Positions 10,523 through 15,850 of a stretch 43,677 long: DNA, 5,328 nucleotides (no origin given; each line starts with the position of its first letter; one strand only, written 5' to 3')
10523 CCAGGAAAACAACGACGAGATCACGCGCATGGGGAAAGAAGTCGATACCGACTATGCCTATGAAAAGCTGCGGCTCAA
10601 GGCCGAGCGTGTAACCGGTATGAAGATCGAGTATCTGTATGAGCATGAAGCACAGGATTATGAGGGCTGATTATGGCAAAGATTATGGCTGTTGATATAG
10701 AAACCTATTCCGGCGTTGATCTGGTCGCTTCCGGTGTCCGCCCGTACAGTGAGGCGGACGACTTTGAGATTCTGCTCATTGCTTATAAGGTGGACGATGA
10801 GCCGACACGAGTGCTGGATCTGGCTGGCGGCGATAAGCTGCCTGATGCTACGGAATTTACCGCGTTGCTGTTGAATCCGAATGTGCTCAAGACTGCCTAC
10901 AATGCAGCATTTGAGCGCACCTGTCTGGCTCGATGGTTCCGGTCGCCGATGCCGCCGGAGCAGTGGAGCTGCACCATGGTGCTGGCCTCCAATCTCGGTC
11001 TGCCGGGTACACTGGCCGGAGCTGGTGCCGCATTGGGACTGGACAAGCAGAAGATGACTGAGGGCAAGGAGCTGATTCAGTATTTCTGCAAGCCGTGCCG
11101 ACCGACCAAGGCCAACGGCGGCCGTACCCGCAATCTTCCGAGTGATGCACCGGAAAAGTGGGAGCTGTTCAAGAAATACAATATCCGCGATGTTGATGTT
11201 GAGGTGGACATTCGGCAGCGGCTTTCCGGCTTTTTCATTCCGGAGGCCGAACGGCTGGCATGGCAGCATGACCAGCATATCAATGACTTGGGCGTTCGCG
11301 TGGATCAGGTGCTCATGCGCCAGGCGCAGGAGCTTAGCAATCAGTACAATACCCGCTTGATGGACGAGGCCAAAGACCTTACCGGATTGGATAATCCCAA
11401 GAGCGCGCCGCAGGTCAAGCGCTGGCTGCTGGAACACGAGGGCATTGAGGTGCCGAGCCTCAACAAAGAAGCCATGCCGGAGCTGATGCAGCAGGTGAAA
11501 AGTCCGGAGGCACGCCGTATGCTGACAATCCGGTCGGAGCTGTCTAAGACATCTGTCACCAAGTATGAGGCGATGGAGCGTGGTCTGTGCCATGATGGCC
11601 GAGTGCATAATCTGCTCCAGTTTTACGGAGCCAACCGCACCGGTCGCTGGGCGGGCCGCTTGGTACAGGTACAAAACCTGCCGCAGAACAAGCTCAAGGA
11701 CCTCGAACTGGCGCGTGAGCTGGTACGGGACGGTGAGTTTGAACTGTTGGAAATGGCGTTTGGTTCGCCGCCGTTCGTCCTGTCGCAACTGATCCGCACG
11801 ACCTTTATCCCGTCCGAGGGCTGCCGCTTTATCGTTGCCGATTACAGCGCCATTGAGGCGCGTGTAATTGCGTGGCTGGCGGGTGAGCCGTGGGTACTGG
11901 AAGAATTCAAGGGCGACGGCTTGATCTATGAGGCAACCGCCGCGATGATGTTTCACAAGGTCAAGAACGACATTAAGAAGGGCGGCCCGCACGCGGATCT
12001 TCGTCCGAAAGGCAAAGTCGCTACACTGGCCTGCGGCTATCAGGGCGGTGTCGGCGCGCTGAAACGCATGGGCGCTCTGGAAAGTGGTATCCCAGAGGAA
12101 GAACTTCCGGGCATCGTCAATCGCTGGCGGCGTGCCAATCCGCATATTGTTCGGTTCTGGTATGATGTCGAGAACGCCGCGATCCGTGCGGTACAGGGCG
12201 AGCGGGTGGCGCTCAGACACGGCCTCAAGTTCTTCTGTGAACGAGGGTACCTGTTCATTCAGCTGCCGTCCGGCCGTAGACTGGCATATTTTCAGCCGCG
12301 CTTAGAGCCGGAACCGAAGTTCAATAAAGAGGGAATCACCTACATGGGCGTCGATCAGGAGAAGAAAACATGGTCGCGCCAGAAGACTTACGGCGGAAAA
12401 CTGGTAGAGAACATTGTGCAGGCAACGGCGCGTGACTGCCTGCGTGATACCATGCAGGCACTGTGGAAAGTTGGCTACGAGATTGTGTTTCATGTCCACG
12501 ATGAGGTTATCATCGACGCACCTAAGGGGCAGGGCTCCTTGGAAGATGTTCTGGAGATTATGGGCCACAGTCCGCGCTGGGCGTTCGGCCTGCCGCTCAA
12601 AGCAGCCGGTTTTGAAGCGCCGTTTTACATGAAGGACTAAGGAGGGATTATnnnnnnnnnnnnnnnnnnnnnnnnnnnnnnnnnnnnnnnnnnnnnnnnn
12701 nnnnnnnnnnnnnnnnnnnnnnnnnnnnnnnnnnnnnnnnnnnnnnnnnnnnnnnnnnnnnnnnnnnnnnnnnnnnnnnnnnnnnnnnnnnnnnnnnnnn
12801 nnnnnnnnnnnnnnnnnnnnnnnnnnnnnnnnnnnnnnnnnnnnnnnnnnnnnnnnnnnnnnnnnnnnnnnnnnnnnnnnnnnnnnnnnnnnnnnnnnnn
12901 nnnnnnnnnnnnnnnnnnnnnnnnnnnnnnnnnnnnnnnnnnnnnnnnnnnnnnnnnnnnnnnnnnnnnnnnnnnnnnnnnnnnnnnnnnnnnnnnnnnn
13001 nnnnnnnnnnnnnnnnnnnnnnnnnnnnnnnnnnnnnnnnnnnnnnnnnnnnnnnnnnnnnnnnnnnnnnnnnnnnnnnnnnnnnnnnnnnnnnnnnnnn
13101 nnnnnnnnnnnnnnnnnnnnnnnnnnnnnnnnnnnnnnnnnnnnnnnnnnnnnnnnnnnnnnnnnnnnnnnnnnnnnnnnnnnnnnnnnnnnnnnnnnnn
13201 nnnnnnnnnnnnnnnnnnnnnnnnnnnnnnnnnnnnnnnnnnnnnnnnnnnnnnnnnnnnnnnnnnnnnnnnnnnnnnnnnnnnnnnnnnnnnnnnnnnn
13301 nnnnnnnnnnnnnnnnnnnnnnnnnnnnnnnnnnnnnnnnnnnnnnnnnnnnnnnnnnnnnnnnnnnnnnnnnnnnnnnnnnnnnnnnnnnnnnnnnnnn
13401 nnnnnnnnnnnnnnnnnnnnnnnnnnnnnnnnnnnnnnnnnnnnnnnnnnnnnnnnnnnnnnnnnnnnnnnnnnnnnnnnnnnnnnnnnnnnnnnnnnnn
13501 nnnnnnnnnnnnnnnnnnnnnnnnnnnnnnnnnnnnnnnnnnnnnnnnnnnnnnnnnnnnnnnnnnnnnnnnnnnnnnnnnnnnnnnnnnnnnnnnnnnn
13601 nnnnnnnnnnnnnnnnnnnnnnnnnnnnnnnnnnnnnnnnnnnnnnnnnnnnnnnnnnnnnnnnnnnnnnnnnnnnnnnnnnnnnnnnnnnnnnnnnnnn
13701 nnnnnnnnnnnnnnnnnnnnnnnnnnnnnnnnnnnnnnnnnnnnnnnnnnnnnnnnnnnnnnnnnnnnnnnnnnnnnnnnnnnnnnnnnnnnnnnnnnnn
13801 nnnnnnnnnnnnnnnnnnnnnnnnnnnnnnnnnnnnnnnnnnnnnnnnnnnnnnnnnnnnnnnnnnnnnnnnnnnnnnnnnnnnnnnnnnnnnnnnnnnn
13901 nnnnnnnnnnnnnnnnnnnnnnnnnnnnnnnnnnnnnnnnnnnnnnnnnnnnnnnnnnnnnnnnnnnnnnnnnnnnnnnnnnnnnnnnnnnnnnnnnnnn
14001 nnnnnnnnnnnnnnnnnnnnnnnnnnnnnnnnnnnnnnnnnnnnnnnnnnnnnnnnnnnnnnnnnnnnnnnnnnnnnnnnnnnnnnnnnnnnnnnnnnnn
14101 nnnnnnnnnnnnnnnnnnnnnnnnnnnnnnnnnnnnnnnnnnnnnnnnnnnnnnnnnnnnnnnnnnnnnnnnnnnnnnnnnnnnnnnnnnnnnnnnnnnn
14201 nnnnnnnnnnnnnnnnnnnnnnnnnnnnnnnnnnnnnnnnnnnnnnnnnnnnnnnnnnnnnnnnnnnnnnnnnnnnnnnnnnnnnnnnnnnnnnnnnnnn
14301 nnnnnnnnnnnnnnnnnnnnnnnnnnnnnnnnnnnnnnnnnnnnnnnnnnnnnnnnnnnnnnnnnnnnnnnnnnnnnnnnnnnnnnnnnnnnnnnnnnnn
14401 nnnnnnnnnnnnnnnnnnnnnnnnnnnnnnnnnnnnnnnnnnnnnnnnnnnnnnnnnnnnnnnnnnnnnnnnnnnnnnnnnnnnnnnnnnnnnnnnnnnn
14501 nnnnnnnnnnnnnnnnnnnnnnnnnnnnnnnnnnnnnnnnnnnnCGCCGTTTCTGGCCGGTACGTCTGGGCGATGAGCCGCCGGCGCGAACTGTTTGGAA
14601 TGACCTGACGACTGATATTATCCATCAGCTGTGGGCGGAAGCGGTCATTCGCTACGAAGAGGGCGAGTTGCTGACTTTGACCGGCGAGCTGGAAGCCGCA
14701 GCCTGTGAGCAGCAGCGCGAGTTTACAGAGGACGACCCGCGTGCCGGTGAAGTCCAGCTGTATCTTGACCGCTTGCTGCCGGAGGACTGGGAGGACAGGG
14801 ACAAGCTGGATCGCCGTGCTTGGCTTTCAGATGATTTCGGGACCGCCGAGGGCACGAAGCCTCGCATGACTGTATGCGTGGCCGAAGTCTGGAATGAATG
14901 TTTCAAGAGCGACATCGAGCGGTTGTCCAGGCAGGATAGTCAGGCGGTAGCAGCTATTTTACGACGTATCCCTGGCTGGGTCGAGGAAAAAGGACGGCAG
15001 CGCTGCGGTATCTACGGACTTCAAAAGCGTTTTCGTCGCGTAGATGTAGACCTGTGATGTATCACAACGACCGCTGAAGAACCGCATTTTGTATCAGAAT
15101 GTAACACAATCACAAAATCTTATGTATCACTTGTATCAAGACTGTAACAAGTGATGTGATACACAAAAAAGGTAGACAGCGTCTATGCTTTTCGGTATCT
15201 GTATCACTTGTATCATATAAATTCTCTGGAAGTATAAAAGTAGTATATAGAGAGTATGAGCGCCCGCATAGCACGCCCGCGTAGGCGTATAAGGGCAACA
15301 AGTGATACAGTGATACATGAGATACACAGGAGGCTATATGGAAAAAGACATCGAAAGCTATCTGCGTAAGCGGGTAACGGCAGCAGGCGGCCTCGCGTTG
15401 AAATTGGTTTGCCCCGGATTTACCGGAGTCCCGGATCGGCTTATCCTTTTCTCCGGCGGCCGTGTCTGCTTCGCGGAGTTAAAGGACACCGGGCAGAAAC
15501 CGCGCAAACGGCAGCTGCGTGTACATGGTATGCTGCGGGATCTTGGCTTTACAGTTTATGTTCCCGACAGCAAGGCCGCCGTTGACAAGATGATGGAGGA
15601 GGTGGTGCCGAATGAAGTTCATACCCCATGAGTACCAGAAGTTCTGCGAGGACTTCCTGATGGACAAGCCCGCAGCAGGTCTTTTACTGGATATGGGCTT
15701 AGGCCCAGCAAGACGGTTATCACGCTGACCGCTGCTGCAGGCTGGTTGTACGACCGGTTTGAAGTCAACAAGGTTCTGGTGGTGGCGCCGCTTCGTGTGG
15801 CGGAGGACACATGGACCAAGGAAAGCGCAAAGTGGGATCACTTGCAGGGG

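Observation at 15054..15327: A non-coding TGTATCA-iteron module of about 250 bp is present twice in direct orientation (29-278 and 15054-15327)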

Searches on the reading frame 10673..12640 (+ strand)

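Call 14: search_protein_families(library=pfam, proteins=[window:10673-12640:+], max_evalue=0.01)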
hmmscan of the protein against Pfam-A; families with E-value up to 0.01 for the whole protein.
window:10673-12640:+ (655 aa): 1 family
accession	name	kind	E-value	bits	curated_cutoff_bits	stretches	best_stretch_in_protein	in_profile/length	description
PF00476.26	DNA_pol_A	-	9.2e-19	68.1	34.3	1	214-501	4-260/381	DNA polymerase family A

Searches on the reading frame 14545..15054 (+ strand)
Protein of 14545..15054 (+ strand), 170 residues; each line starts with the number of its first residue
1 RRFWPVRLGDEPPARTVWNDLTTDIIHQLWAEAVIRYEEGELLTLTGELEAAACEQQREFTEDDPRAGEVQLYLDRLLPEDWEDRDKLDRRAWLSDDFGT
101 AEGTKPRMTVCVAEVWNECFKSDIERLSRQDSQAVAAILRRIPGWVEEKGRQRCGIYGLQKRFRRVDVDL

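Call 78: predict_structure(protein=window:14545-15054:+)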
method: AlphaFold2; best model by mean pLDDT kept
length: 170 residues; sequences in the alignment: 1
mean_pLDDT: 41.0   pTM: 0.28
mean pLDDT of the five models: 41.0, 35.8, 32.2, 30.8, 29.9
residues with pLDDT >= 90: 0; 70-90: 0; 50-70: 24; < 50: 146
segments of 3 or more residues with pLDDT < 50: 1-28, 43-47, 52-120, 134-170
pLDDT, mean of each block of 10 residues (from residue 1): 24 36 48 52 49 47 45 43 35 30 34 44 53 48 42 38 28
secondary structure, 60 per line:
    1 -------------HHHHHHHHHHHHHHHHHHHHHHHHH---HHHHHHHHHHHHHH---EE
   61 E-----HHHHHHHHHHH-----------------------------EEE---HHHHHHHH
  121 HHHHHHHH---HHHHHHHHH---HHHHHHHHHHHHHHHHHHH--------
elements in order: H14-38 H42-55 E59-61 H67-77 E107-109 H113-128 H132-140 H144-162

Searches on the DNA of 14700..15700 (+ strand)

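Call 18: search_dna_similar(query=window:14700-15700:+, collection=phages, mode=distant)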
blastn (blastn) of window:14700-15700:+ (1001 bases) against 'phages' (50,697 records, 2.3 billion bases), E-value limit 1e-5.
Records with a match: 1; places in all: 1; records where one place covers at least 80% of the query: 0.
Best place of each record, by identity: 90-95% 1.
By first word of the organism name: phage 1.
By host as written in the record: - 1.
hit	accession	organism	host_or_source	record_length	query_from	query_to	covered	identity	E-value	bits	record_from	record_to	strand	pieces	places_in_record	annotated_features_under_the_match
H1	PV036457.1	phage IMGVR 15682261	human feces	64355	898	939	4%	90.5%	4e-6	59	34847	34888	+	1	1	hypothetical protein (x2)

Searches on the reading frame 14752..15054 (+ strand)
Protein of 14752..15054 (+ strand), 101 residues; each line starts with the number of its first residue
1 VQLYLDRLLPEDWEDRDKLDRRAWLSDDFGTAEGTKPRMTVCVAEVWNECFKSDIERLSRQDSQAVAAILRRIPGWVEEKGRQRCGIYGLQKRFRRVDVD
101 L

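Call 81: search_solved_structures(query=A5, max_evalue=10, show_alignments=2)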
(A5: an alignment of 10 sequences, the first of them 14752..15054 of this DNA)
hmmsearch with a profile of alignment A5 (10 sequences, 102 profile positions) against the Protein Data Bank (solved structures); distinct sequences matched with E-value up to 10: 1.
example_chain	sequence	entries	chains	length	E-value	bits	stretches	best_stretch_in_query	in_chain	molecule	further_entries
7pds_A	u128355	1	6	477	0.011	19.2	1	2-90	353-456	Similar to D. nodosus vapE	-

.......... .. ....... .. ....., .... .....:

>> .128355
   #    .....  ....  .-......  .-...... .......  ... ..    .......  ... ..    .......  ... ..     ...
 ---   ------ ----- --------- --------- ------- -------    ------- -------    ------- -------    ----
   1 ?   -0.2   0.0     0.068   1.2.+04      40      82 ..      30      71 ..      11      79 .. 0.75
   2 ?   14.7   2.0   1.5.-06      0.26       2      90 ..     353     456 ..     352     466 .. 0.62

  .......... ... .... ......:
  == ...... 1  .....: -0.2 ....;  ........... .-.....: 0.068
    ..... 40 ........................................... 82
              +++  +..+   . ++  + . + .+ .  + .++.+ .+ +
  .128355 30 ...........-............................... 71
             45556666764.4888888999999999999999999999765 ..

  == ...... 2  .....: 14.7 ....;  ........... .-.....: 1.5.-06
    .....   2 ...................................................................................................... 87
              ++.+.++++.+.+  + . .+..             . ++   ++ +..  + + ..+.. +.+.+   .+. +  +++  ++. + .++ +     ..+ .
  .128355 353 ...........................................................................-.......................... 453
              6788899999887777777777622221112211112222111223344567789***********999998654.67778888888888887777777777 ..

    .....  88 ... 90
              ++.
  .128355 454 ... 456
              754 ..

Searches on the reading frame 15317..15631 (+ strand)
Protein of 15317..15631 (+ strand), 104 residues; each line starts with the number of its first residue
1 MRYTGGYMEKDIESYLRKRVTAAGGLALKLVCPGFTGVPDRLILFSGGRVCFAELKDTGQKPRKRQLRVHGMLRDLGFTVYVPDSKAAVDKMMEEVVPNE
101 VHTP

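Call 14: search_protein_families(library=pfam, proteins=[window:15317-15631:+], max_evalue=0.01)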
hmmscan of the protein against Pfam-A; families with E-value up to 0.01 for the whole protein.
window:15317-15631:+ (104 aa): 0 families

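Call 67: search_protein_families(library=phrogs, proteins=[window:15338-15631:+], max_evalue=0.00001)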
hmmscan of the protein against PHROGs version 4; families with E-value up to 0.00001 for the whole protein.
window:15338-15631:+ (97 aa): 2 families
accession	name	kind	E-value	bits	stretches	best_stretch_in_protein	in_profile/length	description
phrog_93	-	DNA, RNA and nucleotide metabolism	4e-27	96.1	1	2-91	354-443/613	endonuclease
phrog_5702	-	DNA, RNA and nucleotide metabolism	9e-07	29.8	1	30-89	6-66/70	Holliday junction resolvase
